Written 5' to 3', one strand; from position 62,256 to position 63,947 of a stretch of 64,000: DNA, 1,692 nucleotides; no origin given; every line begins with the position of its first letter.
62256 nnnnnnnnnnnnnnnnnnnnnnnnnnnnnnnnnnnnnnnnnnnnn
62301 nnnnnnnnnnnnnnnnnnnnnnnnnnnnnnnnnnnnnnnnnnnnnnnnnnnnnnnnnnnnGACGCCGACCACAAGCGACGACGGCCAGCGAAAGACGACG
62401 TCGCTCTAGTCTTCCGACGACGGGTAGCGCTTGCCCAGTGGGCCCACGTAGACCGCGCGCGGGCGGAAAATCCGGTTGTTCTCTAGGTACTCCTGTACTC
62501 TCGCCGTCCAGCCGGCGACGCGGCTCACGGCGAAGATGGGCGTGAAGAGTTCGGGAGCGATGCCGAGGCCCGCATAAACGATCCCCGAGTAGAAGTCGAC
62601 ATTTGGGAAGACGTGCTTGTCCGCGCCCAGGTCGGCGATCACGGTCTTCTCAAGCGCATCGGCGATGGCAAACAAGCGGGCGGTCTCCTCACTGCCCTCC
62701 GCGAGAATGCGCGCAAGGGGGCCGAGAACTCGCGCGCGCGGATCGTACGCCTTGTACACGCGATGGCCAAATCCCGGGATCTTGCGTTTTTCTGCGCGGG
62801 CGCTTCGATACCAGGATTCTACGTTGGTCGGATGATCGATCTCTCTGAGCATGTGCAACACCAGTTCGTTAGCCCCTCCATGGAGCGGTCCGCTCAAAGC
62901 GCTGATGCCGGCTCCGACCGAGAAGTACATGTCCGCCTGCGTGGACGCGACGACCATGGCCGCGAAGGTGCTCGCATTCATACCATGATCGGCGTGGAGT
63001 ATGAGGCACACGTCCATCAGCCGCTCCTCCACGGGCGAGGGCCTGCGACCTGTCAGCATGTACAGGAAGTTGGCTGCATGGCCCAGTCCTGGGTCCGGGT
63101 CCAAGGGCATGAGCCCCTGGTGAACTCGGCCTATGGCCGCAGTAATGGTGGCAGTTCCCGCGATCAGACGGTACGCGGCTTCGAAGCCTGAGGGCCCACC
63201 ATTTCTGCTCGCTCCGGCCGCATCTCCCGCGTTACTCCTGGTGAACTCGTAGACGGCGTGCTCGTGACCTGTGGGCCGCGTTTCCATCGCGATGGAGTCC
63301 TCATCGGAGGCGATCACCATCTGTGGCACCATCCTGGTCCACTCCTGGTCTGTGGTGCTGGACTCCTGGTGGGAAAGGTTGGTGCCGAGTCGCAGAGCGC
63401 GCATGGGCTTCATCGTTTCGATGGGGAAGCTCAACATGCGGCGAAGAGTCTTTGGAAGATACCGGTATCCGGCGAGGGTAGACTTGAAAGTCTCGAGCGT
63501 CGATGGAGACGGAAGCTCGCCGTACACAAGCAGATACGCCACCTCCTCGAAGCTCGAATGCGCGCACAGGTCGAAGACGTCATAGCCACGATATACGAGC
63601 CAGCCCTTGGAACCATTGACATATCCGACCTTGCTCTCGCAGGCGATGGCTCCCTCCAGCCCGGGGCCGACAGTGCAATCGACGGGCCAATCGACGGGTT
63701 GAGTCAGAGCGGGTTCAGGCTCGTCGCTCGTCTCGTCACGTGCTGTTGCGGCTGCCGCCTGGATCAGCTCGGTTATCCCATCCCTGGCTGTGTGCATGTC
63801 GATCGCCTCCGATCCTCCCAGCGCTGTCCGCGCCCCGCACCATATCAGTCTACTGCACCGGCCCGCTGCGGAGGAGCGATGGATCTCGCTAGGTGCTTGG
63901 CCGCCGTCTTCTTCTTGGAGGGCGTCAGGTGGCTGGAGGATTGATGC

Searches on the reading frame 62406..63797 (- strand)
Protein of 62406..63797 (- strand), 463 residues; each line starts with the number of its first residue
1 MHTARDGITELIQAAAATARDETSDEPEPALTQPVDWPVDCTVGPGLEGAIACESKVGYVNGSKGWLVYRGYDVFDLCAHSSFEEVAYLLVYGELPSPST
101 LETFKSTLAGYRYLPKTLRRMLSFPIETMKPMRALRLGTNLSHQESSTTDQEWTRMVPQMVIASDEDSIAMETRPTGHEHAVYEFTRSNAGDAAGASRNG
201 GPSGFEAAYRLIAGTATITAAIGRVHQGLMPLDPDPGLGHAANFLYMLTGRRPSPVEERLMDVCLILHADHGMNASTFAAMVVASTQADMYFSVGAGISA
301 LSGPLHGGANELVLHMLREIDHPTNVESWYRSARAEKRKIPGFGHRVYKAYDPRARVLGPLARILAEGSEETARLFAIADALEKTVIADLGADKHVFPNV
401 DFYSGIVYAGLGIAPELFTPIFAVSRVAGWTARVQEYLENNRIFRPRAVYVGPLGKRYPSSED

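Call 73: search_protein_families(library=pfam, proteins=[window:62406-63797:-], max_evalue=0.00001)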
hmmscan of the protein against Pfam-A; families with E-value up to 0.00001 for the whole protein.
window:62406-63797:- (463 aa): 1 family
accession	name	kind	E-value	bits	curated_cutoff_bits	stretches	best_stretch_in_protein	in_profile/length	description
PF00285.26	Citrate_synt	-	5e-121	404.5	27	1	46-447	1-357/357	Citrate synthase, C-terminal domain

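Call 74: find_homologous_proteins(query=window:62406-63797:-, max_evalue=1e-100)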
Query window:62406-63797:- (463 aa): 1449 proteins with E <= 1e-100 among 8000 candidates; the best 120 are listed.
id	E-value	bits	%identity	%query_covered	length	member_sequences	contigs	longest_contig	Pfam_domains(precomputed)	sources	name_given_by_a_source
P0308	0.0e+0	1056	100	100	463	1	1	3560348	PF00285.27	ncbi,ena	-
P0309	1.9e-228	777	76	95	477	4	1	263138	PF00285.27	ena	-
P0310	3.4e-213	727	72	98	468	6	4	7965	PF00285.27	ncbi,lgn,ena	-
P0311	5.8e-198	676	65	100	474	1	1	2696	PF00285.27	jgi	jgi:citrate synthase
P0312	2.1e-197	675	65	99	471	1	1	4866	PF00285.27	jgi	-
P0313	2.2e-197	675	65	99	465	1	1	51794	PF00285.27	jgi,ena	-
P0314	8.6e-197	673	66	99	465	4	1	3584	PF00285.27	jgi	jgi:citrate synthase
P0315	8.0e-196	669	65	99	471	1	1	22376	PF00285.27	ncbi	-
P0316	8.2e-196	669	65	99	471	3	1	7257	PF00285.27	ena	-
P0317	1.1e-195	669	65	99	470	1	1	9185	PF00285.27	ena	-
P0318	1.6e-195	668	65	99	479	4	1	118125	PF00285.27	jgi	-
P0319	1.9e-195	668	65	97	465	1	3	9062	PF00285.27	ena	-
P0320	2.0e-195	668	65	99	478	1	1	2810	PF00285.27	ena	-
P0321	2.4e-195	668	65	98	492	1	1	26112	PF00285.27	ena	-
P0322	7.1e-195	666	64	97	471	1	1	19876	PF00285.27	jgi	-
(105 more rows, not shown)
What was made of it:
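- Tried and rejected: The best non-self citrate synthase match is 76% identical, and the names at 61-65% are scattered over several phyla (call 74).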

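Call 93: find_encoding_contigs(protein=P0308, flank=1000, max_places=2)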
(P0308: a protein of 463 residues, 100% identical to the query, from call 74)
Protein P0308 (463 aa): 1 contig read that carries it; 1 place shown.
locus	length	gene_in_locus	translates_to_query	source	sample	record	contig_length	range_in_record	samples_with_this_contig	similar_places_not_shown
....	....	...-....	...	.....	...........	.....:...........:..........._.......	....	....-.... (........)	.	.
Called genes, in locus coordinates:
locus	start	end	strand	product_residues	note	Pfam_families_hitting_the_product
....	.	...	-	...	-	?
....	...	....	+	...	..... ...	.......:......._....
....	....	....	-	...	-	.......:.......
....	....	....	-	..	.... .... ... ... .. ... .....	-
